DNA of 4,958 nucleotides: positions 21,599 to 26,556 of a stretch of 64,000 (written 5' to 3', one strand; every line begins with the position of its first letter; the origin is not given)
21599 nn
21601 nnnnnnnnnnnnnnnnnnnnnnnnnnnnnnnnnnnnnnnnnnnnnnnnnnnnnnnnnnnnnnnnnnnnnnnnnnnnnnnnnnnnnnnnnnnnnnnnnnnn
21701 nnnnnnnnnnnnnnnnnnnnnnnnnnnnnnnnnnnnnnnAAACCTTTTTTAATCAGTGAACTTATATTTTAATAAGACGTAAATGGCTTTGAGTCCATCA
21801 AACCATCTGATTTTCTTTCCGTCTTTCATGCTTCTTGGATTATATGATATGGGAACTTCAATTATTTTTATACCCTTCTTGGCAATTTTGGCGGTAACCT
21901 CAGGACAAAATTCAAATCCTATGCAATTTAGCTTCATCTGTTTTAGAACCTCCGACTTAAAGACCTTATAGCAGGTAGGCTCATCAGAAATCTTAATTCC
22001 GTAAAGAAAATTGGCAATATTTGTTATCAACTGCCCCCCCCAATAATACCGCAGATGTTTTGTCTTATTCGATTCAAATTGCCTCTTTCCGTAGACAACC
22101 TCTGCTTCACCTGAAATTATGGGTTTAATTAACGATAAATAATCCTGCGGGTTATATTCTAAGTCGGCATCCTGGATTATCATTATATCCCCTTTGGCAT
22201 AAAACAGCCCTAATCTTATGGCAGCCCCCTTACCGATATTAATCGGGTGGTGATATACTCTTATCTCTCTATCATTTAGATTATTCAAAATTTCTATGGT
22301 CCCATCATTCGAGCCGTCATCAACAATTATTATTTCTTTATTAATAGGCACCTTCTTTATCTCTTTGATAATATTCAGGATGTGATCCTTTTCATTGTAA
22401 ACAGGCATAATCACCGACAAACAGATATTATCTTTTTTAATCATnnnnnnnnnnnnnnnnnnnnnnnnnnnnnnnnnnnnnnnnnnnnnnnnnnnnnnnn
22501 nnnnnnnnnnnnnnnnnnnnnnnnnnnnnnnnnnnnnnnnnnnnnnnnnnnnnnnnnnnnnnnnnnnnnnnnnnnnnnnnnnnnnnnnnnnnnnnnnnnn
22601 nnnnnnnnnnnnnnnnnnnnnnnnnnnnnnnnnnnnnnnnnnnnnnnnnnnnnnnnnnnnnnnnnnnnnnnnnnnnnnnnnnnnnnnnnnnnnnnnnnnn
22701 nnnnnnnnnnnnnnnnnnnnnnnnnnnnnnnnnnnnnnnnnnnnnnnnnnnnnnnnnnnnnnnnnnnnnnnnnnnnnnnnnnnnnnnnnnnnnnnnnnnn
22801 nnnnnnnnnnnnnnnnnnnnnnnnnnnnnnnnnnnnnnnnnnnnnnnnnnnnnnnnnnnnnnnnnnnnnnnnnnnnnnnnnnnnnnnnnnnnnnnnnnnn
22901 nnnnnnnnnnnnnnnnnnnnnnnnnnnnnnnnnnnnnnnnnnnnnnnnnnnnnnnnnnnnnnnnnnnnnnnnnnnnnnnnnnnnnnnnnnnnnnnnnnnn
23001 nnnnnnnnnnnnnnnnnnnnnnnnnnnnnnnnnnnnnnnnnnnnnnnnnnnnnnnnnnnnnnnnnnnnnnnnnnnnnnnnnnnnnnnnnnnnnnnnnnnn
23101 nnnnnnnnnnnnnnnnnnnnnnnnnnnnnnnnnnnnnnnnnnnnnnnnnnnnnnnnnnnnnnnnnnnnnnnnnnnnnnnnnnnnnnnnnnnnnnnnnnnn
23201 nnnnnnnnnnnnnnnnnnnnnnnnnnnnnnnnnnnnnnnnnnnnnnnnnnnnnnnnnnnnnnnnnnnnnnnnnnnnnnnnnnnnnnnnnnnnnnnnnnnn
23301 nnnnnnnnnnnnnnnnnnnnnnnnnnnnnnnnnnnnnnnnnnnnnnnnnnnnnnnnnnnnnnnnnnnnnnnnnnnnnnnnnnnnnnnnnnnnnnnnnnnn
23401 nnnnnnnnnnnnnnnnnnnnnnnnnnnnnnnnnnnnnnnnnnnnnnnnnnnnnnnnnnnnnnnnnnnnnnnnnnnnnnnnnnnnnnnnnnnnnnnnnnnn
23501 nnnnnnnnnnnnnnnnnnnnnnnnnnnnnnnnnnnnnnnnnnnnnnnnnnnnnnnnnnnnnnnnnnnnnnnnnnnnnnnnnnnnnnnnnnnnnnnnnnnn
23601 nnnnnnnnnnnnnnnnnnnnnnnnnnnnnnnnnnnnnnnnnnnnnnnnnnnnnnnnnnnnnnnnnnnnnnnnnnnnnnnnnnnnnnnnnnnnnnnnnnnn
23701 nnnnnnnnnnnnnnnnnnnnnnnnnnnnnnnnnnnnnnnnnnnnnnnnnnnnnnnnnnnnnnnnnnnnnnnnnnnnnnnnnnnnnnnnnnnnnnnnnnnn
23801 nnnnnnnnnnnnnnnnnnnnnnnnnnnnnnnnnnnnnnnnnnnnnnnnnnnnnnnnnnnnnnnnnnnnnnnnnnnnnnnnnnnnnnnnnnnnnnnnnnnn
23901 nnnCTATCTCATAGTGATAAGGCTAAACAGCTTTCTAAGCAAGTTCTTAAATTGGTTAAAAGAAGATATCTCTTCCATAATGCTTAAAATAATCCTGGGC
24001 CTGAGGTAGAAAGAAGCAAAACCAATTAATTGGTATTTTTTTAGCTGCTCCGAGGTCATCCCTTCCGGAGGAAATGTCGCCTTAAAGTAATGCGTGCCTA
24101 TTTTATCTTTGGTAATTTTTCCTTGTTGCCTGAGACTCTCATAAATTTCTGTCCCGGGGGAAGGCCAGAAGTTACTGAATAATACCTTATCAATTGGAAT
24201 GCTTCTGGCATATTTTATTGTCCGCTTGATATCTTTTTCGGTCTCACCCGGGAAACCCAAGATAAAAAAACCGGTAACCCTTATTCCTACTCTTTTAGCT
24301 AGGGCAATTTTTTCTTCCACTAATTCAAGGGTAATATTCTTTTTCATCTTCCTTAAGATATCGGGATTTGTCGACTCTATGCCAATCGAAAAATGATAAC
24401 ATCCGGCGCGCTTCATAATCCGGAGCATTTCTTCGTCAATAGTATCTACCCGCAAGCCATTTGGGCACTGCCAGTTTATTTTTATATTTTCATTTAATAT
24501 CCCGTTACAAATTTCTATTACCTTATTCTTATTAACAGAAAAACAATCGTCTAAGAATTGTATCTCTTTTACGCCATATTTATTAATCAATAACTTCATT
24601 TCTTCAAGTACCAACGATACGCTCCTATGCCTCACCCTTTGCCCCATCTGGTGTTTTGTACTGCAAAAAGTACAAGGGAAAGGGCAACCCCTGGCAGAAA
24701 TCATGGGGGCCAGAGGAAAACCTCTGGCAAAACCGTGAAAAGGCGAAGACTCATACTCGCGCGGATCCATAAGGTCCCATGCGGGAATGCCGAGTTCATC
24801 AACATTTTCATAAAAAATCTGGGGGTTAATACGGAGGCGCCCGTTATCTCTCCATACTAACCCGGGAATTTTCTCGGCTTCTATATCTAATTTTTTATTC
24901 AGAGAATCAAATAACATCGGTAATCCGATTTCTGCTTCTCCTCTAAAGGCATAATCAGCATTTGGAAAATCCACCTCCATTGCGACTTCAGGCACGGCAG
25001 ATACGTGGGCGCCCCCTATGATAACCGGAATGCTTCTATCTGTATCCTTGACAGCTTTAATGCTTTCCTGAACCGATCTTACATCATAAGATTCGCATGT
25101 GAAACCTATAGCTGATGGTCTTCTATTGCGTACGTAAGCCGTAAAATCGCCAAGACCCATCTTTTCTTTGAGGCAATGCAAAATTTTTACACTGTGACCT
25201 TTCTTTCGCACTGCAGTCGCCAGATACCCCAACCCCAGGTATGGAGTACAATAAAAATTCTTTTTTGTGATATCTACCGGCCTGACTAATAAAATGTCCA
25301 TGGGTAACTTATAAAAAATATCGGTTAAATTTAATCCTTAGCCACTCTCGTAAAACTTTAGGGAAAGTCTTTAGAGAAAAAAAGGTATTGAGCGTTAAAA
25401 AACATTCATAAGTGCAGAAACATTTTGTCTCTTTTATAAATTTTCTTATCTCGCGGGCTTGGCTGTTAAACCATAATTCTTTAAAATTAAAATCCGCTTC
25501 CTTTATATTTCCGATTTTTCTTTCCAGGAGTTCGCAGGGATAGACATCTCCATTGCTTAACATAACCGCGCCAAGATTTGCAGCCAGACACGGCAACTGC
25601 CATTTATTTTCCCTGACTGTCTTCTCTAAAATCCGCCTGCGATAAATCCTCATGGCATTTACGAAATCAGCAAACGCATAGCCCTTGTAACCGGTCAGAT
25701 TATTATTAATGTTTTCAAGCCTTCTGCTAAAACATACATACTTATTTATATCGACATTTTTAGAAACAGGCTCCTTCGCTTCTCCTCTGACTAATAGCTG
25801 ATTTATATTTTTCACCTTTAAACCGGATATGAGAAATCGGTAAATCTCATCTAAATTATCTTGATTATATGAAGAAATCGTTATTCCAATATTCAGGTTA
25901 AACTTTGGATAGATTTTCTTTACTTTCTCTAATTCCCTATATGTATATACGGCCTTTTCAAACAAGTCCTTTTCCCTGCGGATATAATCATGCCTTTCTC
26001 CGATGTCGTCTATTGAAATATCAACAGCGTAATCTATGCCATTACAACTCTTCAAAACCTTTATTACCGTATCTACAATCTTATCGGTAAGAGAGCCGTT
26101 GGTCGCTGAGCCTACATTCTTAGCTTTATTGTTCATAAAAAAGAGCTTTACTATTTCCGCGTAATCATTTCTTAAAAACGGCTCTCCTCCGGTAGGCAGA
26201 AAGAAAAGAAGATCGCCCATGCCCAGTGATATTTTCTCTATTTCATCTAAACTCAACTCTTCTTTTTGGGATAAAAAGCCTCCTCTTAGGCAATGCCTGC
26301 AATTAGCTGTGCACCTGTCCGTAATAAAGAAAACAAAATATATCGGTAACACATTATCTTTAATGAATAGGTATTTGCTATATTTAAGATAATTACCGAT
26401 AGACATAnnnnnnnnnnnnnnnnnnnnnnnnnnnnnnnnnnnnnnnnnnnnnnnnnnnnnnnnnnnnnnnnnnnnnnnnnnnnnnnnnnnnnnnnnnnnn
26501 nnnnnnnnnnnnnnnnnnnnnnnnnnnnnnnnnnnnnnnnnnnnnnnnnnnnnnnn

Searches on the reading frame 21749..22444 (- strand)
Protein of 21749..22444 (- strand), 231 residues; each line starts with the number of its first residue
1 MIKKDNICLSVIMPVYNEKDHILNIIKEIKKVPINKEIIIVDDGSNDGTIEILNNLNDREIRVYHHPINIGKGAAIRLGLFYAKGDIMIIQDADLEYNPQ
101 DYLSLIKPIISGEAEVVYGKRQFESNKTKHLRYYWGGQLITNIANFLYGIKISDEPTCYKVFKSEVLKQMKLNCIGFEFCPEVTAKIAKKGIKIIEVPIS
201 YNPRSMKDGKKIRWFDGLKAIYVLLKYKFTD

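Call 6: search_protein_families(library=pfam, proteins=[window:21749-22444:-], max_evalue=0.00001)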
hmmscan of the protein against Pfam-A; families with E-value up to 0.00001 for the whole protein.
window:21749-22444:- (231 aa): 2 families
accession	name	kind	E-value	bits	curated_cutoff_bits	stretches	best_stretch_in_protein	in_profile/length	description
PF00535.33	Glycos_transf_2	-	7.1e-34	117.6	23.3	1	10-169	1-166/168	Glycosyl transferase family 2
PF10111.15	Glyco_tranf_2_2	-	2.7e-08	34.1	27.3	1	10-106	1-102/276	Glycosyltransferase like family 2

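Call 69: search_solved_structures(query=window:21749-22444:-, max_evalue=0.00001)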
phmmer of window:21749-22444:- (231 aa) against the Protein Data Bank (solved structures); distinct sequences matched with E-value up to 0.00001: 20.
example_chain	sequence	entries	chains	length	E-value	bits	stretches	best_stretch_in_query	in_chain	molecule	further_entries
5mlz_A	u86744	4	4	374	5.2e-20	75.1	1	7-228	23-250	Dolichol monophosphate mannose synthase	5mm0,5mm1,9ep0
5eke_A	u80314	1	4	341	2e-12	50.2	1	7-128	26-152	Uncharacterized glycosyltransferase sll0501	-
5ekp_C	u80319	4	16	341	2e-12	50.2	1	7-128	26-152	Uncharacterized glycosyltransferase sll0501 | Glycosyltransferase sll0501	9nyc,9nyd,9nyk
9nye_A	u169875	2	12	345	2e-12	50.2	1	7-128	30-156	Glycosyltransferase sll0501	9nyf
9bhc_C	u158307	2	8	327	1.2e-09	41.1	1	9-210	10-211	Undecaprenyl-phosphate 4-deoxy-4-formamido-L-arabinose transferase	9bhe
8vxh_A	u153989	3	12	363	1.6e-09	40.7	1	9-209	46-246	Undecaprenyl-phosphate 4-deoxy-4-formamido-L-arabinose transferase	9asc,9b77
9hwj_A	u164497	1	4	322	2.7e-09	40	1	9-209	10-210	Undecaprenyl-phosphate 4-deoxy-4-formamido-L-arabinose transferase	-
2z87_A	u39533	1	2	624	5.7e-08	35.7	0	9-147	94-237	Chondroitin synthase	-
2z86_A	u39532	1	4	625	5.7e-08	35.7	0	9-147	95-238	Chondroitin synthase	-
6p61_A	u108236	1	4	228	1e-07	34.8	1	8-111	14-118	Glycosyltransferase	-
8vh7_A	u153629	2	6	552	3e-07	33.3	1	6-95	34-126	Heparosan synthase B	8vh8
8viw_A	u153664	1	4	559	3.1e-07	33.3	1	6-95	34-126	Heparosan synthase B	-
3ckj_A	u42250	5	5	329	6.6e-07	32.2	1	8-114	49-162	Putative uncharacterized protein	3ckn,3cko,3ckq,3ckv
5hea_A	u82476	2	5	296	1.2e-06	31.4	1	8-104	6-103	Putative glycosyltransferase (GalT1)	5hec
4y6n_A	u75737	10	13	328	1.7e-06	30.8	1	8-114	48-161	Glucosyl-3-phosphoglycerate synthase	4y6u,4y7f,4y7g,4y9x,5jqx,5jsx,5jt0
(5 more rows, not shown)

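Call 70: search_protein_families(library=ncbifam, proteins=[window:21749-22444:-], max_evalue=1e-8)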
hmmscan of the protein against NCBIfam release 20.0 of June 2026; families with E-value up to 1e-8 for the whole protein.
window:21749-22444:- (231 aa): 12 families
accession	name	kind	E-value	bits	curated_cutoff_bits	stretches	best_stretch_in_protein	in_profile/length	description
TIGR04182.1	glyco_TIGR04182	equivalog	4.3e-31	108.4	325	1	10-225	3-215/293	S-layer glycoprotein N-glycosyltransferase AglJ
NF058614.1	PPMAGASynPpgS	equivalog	1.9e-20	73.3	370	1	11-210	4-207/226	polyprenyl-phospho-N-acetylgalactosaminyl synthase PpgS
NF047588.1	GlcsyltransPgfSStrep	equivalog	2.3e-16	59.9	500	1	9-168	3-165/308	glycosyltransferase PgfS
TIGR04283.1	glyco_like_mftF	equivalog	2.9e-16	59.7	182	1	9-142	1-130/221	TIGR04283 family arsenosugar biosynthesis glycosyltransferase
NF041391.1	DPhHxTase_Halo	equivalog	3e-16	59.1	375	1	13-205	1-187/213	dolichyl-phosphate hexose transferase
TIGR03937.1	PgaC_IcaA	equivalog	3.7e-15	55.8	422.3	1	6-101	44-144/407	poly-beta-1,6-N-acetyl-D-glucosamine synthase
NF007986.1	PRK10714.1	equivalog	3.7e-14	52.5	529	1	9-210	8-209/316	undecaprenyl-phosphate 4-deoxy-4-formamido-L-arabinose transferase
NF007482.0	PRK10073.1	equivalog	9.2e-13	47.9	423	1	5-123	4-124/334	glycosyltransferase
NF041875.1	EPS_EpsD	equivalog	2.6e-12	46.8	370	1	9-119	1-114/325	exopolysaccharide biosynthesis glycosyltransferase EpsD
NF010496.0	PRK13915.1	equivalog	1.7e-11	43.8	262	1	4-123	28-155/307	glucosyl-3-phosphoglycerate synthase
NF047683.1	TeichurnBiosyTuaG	equivalog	4.4e-11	42.9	400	1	6-100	5-102/252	teichuronic acid biosynthesis protein TuaG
TIGR03965.1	mycofact_glyco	equivalog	1.4e-09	37.4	280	1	9-99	76-169/467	mycofactocin biosynthesis glycosyltransferase MftF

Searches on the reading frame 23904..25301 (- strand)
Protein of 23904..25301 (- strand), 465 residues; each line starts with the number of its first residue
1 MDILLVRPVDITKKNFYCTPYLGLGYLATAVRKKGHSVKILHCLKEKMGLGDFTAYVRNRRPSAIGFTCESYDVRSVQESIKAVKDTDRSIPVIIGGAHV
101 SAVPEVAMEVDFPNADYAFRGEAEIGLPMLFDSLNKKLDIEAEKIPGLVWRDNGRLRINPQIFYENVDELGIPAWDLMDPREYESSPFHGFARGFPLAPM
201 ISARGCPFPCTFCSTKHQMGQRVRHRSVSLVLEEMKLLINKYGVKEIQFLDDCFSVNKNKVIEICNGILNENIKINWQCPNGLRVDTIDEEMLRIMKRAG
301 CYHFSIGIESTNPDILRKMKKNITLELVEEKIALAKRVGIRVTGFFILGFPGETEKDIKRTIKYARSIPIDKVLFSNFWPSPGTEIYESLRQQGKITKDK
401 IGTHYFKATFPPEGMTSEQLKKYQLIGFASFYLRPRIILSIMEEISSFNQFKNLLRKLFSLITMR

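Call 3: search_protein_families(library=pfam, proteins=[window:23904-25301:-])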
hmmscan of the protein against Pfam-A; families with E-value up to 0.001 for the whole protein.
window:23904-25301:- (465 aa): 2 families
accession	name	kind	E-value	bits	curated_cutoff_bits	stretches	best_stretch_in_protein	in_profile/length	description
PF04055.27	Radical_SAM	-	5.5e-30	105.2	29.5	1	201-364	2-165/166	Radical SAM superfamily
PF02310.24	B12-binding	-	7e-17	61.8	32.1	1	17-127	10-117/121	B12 binding domain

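Call 4: search_protein_families(library=ncbifam, proteins=[window:23904-25301:-])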
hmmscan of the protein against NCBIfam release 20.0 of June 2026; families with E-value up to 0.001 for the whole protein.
window:23904-25301:- (465 aa): 43 families (the best 25 are shown)
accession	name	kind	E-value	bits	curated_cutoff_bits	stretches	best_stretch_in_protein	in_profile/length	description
NF038361.1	rSAM_Sden_1168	equivalog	5.3e-55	187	575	1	19-399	83-482/560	Sden_1168 family B12-binding radical SAM P-methyltransferase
NF050148.1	rSAM_ApyD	equivalog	6.3e-53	180.2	750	1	8-405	12-406/645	RiPP biosynthesis radical SAM protein ApyD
TIGR03471.1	HpnJ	equivalog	1.1e-49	169.7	577.6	1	81-457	88-459/472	hopanoid biosynthesis associated radical SAM protein HpnJ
TIGR02026.1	BchE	equivalog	6.2e-47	160.6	481.35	1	20-439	21-434/497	magnesium-protoporphyrin IX monomethyl ester anaerobic oxidative cyclase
TIGR04385.1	B12_rSAM_cofa1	equivalog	5.1e-41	141.3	450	1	21-365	20-361/438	B12 lower ligand biosynthesis radical SAM protein BzaD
TIGR04479.1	bcpD_PhpK_rSAM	subfamily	1.5e-40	139.1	600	1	20-387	71-428/504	PhpK family radical SAM P-methyltransferase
TIGR04072.2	rSAM_ladder_B12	equivalog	4.7e-40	137.6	360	2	200-400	183-382/443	lipid biosynthesis B12-binding/radical SAM protein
TIGR04014.1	B12_SAM_MJ_0865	equivalog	6.2e-37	127.4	360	1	77-391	57-359/434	methyl-coenzyme M reductase glutamine C-methyltransferase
TIGR04367.1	HpnR_B12_rSAM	equivalog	5.2e-34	117.6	650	1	1-390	1-373/490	hopanoid C-3 methylase HpnR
TIGR04013.1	B12_SAM_MJ_1487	hypoth_equivalog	6.1e-33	114.2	251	1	57-390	38-357/382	TIGR04013 family B12-binding domain/radical SAM domain-containing protein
NF033070.1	rSAM_AprD4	equivalog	3.5e-32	111.9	500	1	142-411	145-411/456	AprD4 family radical SAM diol-dehydratase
TIGR03975.1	rSAM_ocin_1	subfamily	6.8e-30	104.1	281.85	1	55-363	122-425/606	RiPP maturation radical SAM C-methyltransferase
TIGR04295.1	B12_rSAM_oligo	hypoth_equivalog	4.4e-28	98.1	400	1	22-337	26-332/422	TIGR04295 family B12-binding domain-containing radical SAM protein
TIGR00089.1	TIGR00089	subfamily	1.2e-18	67.2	251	1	203-389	146-339/429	MiaB/RimO family radical SAM methylthiotransferase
TIGR04190.1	B12_SAM_Ta0216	equivalog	3.3e-17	62.3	500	1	82-368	101-394/554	TIGR04190 family B12-binding domain/radical SAM domain protein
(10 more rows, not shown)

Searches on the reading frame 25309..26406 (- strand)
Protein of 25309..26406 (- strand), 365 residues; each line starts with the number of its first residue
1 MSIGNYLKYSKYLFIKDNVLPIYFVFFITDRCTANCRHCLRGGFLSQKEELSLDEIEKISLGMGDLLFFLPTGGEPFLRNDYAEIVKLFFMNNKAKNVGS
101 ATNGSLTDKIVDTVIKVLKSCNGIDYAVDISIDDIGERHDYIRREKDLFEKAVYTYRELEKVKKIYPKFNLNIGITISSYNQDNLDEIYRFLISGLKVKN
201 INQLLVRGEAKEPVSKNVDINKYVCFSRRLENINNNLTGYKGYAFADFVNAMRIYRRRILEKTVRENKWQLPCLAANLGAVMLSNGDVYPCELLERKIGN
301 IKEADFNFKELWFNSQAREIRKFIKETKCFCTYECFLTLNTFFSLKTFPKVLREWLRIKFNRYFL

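Call 3: search_protein_families(library=pfam, proteins=[window:25309-26406:-])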
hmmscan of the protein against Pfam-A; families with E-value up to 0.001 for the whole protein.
window:25309-26406:- (365 aa): 2 families
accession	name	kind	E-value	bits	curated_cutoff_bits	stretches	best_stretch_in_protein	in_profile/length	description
PF04055.27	Radical_SAM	-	1.2e-10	42.3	29.5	1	28-191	3-165/166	Radical SAM superfamily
PF13186.11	SPASM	-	7.8e-07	29.7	21.5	1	273-331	1-63/67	Iron-sulfur cluster-binding domain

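Call 4: search_protein_families(library=ncbifam, proteins=[window:25309-26406:-])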
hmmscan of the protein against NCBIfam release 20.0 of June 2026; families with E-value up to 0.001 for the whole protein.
window:25309-26406:- (365 aa): 34 families (the best 25 are shown)
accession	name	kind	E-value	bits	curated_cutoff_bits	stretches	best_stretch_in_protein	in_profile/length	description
TIGR04055.1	rSAM_NirJ2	equivalog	4e-20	72.6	500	1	28-333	6-296/326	putative heme d1 biosynthesis radical SAM protein NirJ2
TIGR04545.1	rSAM_ahbD_hemeb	equivalog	3.8e-17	62.8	500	1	28-322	6-297/339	heme b synthase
NF033640.1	N_Twi_rSAM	subfamily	4.5e-17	62.2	170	1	71-202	178-306/398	twitch domain-containing radical SAM protein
TIGR04054.1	rSAM_NirJ1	equivalog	1.8e-16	59.7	650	1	24-329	38-343/387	putative heme d1 biosynthesis radical SAM protein NirJ1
NF050035.1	rSAM_WgK_link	exception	6e-16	58.4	650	1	21-188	8-164/367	radical SAM/SPASM peptide maturase WgkB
TIGR04053.2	TIGR04053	equivalog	2.2e-15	56.8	395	1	21-212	7-194/366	TIGR04053 family radical SAM/SPASM domain-containing protein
TIGR04250.1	SCM_rSAM_ScmE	equivalog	6.9e-13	48.2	400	1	28-198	9-171/358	SynChlorMet cassette radical SAM/SPASM protein ScmE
NF001199.0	PRK00164.2-1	equivalog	1.3e-12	47.5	231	1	28-232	18-211/308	GTP 3',8-cyclase MoaA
TIGR04133.1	rSAM_w_lipo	hypoth_equivalog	1.5e-12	47.1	425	1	24-330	26-319/350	TIGR04133 family radical SAM/SPASM protein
TIGR03962.1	mycofact_rSAM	equivalog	1.6e-12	47.3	265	1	21-191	11-172/339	mycofactocin radical SAM maturase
TIGR04051.1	rSAM_NirJ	equivalog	3.6e-12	45.9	515.45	1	26-191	6-162/354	heme d1 biosynthesis radical SAM protein NirJ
TIGR04317.1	W_rSAM_matur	equivalog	5e-12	45.6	380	1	28-291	10-255/349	tungsten cofactor oxidoreductase radical SAM maturase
TIGR04340.1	rSAM_ACGX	hypoth_equivalog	1.6e-11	44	400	1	24-330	5-308/341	radical SAM/SPASM domain protein, ACGX system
TIGR04251.1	SCM_rSAM_ScmF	equivalog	1.9e-11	44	400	1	25-236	7-216/353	SynChlorMet cassette radical SAM/SPASM protein ScmF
NF041298.1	rSAM_mat_DynA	equivalog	2e-11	43.5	450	1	69-330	55-309/356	dynobactin maturation radical SAM/SPASM protein DynA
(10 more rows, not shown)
